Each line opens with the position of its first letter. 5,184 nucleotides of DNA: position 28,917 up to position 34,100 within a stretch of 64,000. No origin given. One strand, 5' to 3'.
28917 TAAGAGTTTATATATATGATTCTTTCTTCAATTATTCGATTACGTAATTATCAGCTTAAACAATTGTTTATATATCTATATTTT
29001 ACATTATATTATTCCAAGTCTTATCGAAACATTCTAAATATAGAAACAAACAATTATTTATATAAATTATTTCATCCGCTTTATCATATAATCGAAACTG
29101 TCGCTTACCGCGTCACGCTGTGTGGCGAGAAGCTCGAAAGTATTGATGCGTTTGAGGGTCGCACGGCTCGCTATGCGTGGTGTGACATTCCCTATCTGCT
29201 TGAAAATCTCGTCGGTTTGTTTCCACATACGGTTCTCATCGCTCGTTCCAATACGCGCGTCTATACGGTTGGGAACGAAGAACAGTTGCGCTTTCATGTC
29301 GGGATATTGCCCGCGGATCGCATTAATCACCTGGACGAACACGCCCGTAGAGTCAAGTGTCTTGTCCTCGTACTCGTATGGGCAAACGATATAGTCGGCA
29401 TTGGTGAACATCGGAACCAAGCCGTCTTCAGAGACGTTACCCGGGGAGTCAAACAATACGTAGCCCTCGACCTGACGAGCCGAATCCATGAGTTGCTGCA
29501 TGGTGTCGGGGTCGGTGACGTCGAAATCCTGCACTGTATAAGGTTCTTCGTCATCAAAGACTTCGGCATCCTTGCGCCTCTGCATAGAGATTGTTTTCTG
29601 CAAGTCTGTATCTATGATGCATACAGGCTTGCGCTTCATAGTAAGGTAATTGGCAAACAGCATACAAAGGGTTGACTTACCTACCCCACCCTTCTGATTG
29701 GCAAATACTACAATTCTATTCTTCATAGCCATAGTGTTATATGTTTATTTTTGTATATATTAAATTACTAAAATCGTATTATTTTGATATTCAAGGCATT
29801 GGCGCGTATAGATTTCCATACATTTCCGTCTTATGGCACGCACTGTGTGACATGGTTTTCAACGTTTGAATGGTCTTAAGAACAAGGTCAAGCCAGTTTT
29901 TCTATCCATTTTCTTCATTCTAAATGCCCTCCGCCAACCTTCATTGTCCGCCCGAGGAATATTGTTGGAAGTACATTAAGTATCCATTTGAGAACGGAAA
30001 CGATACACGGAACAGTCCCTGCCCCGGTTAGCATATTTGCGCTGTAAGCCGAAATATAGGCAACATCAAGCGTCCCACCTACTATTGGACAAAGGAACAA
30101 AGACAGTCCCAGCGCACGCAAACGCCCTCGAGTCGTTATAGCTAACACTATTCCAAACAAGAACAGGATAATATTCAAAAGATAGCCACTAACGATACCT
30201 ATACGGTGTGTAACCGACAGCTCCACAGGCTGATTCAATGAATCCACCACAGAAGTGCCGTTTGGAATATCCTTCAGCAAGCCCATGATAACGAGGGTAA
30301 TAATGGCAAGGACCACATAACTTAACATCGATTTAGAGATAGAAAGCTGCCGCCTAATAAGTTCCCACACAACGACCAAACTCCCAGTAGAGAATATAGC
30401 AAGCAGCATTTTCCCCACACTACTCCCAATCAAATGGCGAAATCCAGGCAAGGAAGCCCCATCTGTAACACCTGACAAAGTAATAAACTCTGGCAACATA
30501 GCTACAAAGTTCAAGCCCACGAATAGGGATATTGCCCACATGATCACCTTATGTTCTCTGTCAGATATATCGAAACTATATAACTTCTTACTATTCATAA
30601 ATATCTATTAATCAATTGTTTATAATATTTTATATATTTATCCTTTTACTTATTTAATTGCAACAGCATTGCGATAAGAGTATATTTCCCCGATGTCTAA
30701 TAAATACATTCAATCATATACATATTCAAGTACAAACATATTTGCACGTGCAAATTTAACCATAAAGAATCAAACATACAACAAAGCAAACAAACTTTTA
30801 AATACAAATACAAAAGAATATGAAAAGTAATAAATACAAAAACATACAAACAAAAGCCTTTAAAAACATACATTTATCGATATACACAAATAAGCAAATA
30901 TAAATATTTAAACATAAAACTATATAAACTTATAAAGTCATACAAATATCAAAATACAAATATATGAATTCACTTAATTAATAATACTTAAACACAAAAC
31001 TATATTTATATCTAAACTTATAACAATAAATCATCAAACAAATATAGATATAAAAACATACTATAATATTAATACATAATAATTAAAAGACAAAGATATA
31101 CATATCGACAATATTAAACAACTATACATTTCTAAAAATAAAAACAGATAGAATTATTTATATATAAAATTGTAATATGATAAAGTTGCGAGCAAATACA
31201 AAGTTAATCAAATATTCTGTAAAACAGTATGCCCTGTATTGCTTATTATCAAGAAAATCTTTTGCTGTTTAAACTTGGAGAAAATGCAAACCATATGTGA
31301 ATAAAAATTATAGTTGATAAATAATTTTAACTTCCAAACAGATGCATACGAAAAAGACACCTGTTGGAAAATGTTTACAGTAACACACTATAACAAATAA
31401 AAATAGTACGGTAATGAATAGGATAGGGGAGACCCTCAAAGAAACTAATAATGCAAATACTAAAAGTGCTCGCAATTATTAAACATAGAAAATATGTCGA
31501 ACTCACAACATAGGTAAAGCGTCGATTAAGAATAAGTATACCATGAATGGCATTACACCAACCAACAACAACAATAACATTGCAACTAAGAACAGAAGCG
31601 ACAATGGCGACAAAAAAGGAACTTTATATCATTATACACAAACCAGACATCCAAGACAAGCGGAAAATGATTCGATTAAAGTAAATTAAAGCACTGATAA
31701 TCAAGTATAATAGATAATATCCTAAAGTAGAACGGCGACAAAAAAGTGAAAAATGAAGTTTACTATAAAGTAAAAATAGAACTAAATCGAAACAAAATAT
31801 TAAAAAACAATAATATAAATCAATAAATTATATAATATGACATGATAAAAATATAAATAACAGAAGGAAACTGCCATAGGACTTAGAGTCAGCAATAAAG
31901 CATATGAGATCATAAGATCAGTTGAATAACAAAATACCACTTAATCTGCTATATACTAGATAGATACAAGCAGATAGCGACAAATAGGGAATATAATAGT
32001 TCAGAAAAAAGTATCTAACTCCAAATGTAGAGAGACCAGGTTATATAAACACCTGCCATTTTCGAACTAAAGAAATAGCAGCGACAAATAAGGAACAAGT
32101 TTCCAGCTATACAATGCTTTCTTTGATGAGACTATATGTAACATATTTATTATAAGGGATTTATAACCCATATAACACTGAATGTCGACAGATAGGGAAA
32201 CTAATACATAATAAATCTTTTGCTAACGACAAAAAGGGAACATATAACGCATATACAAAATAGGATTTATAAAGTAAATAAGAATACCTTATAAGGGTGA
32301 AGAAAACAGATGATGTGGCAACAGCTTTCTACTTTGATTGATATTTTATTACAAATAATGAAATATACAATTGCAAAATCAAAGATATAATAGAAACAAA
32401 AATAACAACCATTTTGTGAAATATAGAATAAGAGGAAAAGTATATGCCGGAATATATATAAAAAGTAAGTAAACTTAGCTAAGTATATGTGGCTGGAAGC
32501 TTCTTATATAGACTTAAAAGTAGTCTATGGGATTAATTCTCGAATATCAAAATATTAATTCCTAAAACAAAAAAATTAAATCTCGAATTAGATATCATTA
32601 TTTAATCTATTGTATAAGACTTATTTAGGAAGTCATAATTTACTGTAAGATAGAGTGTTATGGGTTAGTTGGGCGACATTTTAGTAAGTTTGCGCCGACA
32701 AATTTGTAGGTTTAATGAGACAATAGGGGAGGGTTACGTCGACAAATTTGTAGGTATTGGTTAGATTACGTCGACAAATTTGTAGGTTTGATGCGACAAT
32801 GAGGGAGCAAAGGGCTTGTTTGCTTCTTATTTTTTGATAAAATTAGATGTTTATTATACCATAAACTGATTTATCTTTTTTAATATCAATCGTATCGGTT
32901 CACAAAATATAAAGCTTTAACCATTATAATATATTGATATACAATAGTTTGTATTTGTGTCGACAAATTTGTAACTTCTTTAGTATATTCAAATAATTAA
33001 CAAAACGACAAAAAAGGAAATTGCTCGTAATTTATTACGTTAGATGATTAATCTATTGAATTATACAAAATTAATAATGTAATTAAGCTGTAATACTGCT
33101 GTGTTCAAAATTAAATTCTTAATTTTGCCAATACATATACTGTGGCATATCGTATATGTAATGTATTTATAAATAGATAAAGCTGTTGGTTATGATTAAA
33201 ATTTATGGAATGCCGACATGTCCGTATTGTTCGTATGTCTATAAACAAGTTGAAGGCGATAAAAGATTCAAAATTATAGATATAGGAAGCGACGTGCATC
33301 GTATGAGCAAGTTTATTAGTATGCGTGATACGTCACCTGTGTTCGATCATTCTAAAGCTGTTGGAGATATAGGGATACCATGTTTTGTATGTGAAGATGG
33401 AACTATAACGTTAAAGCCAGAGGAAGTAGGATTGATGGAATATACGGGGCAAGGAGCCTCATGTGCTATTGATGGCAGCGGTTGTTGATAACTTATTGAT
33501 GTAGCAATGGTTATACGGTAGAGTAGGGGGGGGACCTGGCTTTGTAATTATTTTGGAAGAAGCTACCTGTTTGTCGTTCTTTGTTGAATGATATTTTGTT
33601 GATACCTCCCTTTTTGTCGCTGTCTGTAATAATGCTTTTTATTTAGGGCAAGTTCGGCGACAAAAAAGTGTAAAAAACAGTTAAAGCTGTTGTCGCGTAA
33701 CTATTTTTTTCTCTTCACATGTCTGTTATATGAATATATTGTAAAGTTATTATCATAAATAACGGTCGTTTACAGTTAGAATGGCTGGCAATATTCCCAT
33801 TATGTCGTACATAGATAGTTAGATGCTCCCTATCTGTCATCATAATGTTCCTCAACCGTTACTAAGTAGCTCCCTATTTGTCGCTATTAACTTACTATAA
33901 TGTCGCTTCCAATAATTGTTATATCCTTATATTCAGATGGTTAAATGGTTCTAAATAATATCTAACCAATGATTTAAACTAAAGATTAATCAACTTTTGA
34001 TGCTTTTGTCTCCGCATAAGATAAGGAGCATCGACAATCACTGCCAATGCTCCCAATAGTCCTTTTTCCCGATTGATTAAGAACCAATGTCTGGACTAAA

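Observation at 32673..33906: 1.2-kb unit with 31-bp inverted termini and 22-bp-phased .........-type site arrays, carrying only a glutaredoxin-like gene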

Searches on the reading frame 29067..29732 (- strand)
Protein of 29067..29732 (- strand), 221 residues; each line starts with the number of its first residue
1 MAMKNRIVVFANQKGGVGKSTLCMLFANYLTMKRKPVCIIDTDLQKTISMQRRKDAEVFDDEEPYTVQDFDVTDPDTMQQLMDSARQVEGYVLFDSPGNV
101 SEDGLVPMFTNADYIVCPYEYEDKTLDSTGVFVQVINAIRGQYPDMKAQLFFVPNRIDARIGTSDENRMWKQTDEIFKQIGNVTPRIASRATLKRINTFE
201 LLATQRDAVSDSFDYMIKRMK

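Call 5: search_protein_families(library=pfam, proteins=[window:29067-29732:-])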
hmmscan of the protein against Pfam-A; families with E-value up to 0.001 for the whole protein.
window:29067-29732:- (221 aa): 5 families
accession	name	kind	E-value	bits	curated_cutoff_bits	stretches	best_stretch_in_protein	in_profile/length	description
PF13614.12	AAA_31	-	1.4e-12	48.4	27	1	6-52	2-48/177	AAA domain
PF01656.29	CbiA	-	1.8e-12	47.7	25.4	1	8-163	1-90/125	CobQ/CobB/MinD/ParA nucleotide binding domain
PF09140.17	MipZ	-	7.2e-10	39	20.7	1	6-119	1-129/262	ATPase MipZ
PF10609.15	ParA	-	4.9e-06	26.6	27.1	1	5-45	4-43/246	NUBPL iron-transfer P-loop NTPase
PF16575.11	CLP1_P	-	0.00012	22.4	26.6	1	16-45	4-33/188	mRNA cleavage and polyadenylation factor CLP1 P-loop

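Call 12: search_protein_families(library=ncbifam, proteins=[window:29067-29732:-], max_evalue=0.1)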
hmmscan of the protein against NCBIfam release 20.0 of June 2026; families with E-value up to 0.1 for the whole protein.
window:29067-29732:- (221 aa): 16 families
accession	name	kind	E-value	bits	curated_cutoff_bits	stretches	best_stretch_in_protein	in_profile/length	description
NF041546.1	ParA_partition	equivalog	1.2e-18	67.4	180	1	7-166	1-151/203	ParA family partition ATPase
NF041283.1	PrgP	equivalog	2e-08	33.9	400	1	5-48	2-48/297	ParA superfamily DNA segregation protein PrgP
NF047398.1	AAA_KGGVGR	domain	3.2e-08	34.1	90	1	6-44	3-41/190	KGGVGR-motif variant AAA ATPase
TIGR01968.1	minD_bact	equivalog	3.6e-06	26.5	212.9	1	6-44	2-40/261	septum site-determining protein MinD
NF041136.1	MrpORP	equivalog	1.5e-05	24.4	450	1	3-45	4-45/365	iron-sulfur cluster carrier protein MrpORP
TIGR03371.1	cellulose_yhjQ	equivalog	0.0006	19.4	157.85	1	10-50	6-46/246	cellulose biosynthesis protein BcsQ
TIGR01969.1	minD_arch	subfamily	0.00082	18.6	201.75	1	6-45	1-40/251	cell division ATPase MinD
NF010461.0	PRK13886.1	subfamily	0.0011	18.4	360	1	7-44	4-41/241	conjugal transfer protein TraL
TIGR03453.1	partition_RepA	equivalog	0.0062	15.4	348.45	1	6-50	105-149/387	plasmid partitioning protein RepA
TIGR04291.1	arsen_driv_ArsA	equivalog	0.0066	15.2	650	1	3-55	317-369/565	arsenical pump-driving ATPase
NF008079.0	PRK10818.1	equivalog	0.0076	15.6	508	1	5-44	2-41/270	septum site-determining protein MinD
NF010443.0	PRK13869.1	subfamily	0.011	14.5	446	1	6-50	122-166/405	plasmid-partitioning protein RepA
NF010423.0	PRK13849.1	equivalog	0.019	14.4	313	1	6-50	2-46/231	conjugal transfer ATPase VirC1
NF008669.0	PRK11670.1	equivalog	0.033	13.1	348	1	4-44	107-146/369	iron-sulfur cluster carrier protein ApbC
TIGR03608.1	L_ocin_972_ABC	subfamily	0.071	12.6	254.85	0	14-82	32-97/206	putative bacteriocin export ABC transporter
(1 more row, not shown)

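Call 15: find_encoding_contigs(protein=window:29067-29732:-, flank=10000, max_places=10)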
Protein window:29067-29732:- (221 aa): 1 contig read that carries it; 1 place shown.
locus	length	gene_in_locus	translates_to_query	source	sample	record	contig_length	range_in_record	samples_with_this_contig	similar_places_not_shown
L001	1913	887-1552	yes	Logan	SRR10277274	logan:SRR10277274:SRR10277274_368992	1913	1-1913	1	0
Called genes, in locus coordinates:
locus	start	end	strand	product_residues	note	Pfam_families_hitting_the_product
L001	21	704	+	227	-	-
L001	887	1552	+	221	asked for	PF09140:MipZ, PF10609:ParA (weak), PF13614:AAA_31, PF01656:CbiA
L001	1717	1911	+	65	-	?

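Call 45: search_dna_similar(query=window:29067-29732:-, collection=plasmids, mode=protein, max_rows=25)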
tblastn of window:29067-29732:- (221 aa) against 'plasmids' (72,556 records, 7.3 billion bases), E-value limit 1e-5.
Records with a match: 1258; places in all: 1260; records where one place covers at least 80% of the query: 1091.
Best place of each record, by identity: 60-80% 1; <60% 1257.
By first word of the organism name: Klebsiella 349; Salmonella 217; Escherichia 195; Citrobacter 82; Providencia 53; Bacteroides 49; Enterobacter 47; Vibrio 30; Aeromonas 27; Acinetobacter 25; and 57 more.
By predicted mobility (MOB-suite, as given by PLSDB): conjugative 1046; non-mobilizable 130; mobilizable 82.
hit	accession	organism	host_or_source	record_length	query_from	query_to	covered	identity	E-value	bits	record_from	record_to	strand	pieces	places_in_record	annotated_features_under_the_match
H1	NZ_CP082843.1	Prevotella nigrescens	-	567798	2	221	100%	78.6%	2e-115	369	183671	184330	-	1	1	ParA family protein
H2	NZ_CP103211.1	Bacteroides ovatus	Homo sapiens,cell culture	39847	7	217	95%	47.6%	2e-63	219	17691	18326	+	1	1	ParA family protein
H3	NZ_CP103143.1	Bacteroides faecis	Homo sapiens,cell culture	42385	7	217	95%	47.6%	2e-63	219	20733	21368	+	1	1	ParA family protein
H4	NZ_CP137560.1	Segatella hominis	Homo sapiens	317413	1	213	96%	44.9%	2e-60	211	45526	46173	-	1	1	ParA family protein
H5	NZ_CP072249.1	Phocaeicola dorei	Homo sapiens,cultured bacterial ...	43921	7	219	96%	38.0%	2e-30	158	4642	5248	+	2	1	none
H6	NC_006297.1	Bacteroides fragilis YCH46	-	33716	3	217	97%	37.0%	2e-36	142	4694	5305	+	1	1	ParA family protein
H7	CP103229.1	Bacteroides faecis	Homo sapiens,cell culture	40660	7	218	96%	37.4%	6e-30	156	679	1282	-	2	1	ParA family protein | hypothetical protein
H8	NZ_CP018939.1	Bacteroides fragilis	Homo sapiens,wound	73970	4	219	98%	36.6%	3e-39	150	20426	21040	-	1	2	ParA family protein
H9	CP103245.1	Bacteroides fragilis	Homo sapiens,cell culture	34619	7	219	96%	37.1%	7e-39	149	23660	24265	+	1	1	ParA family protein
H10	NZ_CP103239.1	Bacteroides thetaiotaomicron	Homo sapiens,cell culture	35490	7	219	96%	37.1%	7e-39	149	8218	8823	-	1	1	ParA family protein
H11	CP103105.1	Bacteroides thetaiotaomicron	Homo sapiens,cell culture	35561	7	219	96%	37.1%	7e-39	149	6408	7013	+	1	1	ParA family protein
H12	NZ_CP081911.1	Phocaeicola vulgatus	Homo sapiens,Peritoneal Fluid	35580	7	219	96%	37.1%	7e-39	149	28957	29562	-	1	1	ParA family protein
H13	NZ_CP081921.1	Bacteroides fragilis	Homo sapiens,blood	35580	7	219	96%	37.1%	7e-39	149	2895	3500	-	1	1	ParA family protein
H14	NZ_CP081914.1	Bacteroides faecis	Homo sapiens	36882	7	219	96%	37.1%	7e-39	149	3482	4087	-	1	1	ParA family protein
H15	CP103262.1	Bacteroides fragilis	Homo sapiens,cell culture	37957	7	219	96%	37.1%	7e-39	149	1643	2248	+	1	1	ParA family protein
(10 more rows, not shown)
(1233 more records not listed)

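Call 46: get_annotated_region(hit=H1, flank=12000)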
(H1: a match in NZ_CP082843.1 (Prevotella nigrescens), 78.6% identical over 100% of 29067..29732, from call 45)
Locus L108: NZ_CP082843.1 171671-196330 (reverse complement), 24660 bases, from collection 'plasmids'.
description: Prevotella nigrescens strain FDAARGOS_1486 plasmid unnamed, complete sequence
organism: Prevotella nigrescens (NCBI taxid 28133)
taxonomy: Bacteria; Bacteroidota; Bacteroidia; Bacteroidales; Prevotellaceae; Prevotella; Prevotella nigrescens
host: -; source: -; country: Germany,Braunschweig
typing (MOB-suite, as given by PLSDB): non-mobilizable; mating-pair formation MPF_T
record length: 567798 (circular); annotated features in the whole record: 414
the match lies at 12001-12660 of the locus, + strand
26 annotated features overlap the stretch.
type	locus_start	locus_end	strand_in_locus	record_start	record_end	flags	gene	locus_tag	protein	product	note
CDS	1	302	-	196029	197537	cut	-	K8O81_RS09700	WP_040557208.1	DUF6850 family outer membrane beta-barrel protein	-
CDS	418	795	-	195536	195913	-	-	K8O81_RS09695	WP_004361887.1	hypothetical protein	-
CDS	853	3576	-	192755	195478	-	-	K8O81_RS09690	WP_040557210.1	carboxypeptidase-like regulatory domain-containing protein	-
CDS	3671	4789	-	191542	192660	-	-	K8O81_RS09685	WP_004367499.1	leucine-rich repeat domain-containing protein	-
CDS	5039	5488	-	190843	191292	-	-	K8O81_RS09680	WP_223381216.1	hypothetical protein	-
CDS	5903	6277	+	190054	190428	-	-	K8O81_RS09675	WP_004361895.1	RidA family protein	-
CDS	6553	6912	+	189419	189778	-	-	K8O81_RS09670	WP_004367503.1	hypothetical protein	-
CDS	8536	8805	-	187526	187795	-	-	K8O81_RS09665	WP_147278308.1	hypothetical protein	-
CDS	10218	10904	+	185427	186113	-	-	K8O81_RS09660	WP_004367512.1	hypothetical protein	-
CDS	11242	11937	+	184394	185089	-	-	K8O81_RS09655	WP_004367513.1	hypothetical protein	-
CDS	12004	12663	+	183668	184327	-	-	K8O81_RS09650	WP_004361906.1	ParA family protein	-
CDS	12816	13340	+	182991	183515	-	-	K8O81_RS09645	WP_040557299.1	hypothetical protein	-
CDS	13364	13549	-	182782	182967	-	-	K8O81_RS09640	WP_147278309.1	hypothetical protein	-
CDS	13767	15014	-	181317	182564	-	-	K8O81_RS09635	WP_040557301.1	hypothetical protein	-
CDS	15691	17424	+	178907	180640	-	-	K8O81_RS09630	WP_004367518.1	hypothetical protein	-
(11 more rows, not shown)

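Call 73: get_annotated_region(hit=H2, flank=8000)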
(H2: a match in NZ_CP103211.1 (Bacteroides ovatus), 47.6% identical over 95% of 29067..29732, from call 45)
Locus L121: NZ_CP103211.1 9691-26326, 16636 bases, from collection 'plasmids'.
description: Bacteroides ovatus strain BFG-258 plasmid unnamed1, complete sequence
organism: Bacteroides ovatus (NCBI taxid 28116)
taxonomy: Bacteria; Bacteroidota; Bacteroidia; Bacteroidales; Bacteroidaceae; Bacteroides; Bacteroides ovatus
host: -; source: Homo sapiens,cell culture; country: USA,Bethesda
typing (MOB-suite, as given by PLSDB): non-mobilizable
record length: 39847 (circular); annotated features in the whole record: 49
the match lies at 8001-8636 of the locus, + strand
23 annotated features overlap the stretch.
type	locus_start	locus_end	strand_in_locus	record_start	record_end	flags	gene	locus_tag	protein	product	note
CDS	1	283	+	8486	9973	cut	-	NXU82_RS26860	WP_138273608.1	relaxase/mobilization nuclease domain-containing protein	-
CDS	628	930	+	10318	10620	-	-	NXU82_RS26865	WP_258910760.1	hypothetical protein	-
CDS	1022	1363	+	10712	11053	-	-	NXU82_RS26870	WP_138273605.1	hypothetical protein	-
CDS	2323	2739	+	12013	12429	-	-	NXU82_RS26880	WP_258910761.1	hypothetical protein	-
CDS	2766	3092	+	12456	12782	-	-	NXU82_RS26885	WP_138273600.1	hypothetical protein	-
CDS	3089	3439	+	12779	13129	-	-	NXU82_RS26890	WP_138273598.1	hypothetical protein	-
CDS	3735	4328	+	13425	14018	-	-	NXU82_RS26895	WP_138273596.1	helix-turn-helix domain-containing protein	-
CDS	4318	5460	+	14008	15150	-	-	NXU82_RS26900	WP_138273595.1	beta-ketoacyl-ACP synthase III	-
CDS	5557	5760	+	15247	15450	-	-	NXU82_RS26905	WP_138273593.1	hypothetical protein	-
CDS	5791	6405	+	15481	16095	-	-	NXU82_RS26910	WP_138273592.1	tail fiber domain-containing protein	GO:0046718 - viral entry into host cell [Evidence IEA]; GO:0019062 - virion attachment to host cell [Evidence IEA]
CDS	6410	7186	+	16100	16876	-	-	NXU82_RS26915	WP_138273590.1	class I SAM-dependent methyltransferase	-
CDS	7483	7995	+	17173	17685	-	-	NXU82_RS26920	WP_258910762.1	hypothetical protein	-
CDS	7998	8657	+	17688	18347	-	-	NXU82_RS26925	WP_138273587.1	ParA family protein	-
CDS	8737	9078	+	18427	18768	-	-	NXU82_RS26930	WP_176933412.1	hypothetical protein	-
CDS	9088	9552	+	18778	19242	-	-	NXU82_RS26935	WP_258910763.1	hypothetical protein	-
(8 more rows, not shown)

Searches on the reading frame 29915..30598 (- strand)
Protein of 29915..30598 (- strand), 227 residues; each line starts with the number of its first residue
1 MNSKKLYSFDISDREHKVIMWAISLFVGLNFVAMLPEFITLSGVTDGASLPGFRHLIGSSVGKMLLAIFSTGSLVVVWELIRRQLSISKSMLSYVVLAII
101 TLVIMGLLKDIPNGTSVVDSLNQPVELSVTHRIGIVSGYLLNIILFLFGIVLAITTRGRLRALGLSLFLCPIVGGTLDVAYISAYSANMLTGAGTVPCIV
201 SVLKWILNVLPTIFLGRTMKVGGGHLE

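Call 5: search_protein_families(library=pfam, proteins=[window:29915-30598:-])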
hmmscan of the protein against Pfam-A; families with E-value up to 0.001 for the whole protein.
window:29915-30598:- (227 aa): 0 families

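Call 12: search_protein_families(library=ncbifam, proteins=[window:29915-30598:-], max_evalue=0.1)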
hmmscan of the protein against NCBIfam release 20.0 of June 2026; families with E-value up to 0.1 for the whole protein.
window:29915-30598:- (227 aa): 0 families

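Call 13: search_protein_families(library=pfam, proteins=[window:29915-30598:-], max_evalue=10)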
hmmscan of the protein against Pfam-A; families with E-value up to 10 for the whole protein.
window:29915-30598:- (227 aa): 2 families
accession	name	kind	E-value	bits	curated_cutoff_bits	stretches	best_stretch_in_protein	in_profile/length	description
PF14036.11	YlaH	-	0.15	12.9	27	1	75-113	19-58/76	YlaH-like protein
PF11628.13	TCR_zetazeta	-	0.15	12.2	25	1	139-153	6-20/31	T-cell surface glycoprotein CD3 zeta chain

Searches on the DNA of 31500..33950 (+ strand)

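Call 77: search_dna_similar(query=window:31500-33950:+, collection=plasmids, mode=distant, max_rows=15)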
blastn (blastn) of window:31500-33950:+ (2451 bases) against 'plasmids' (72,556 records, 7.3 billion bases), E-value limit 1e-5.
No match.
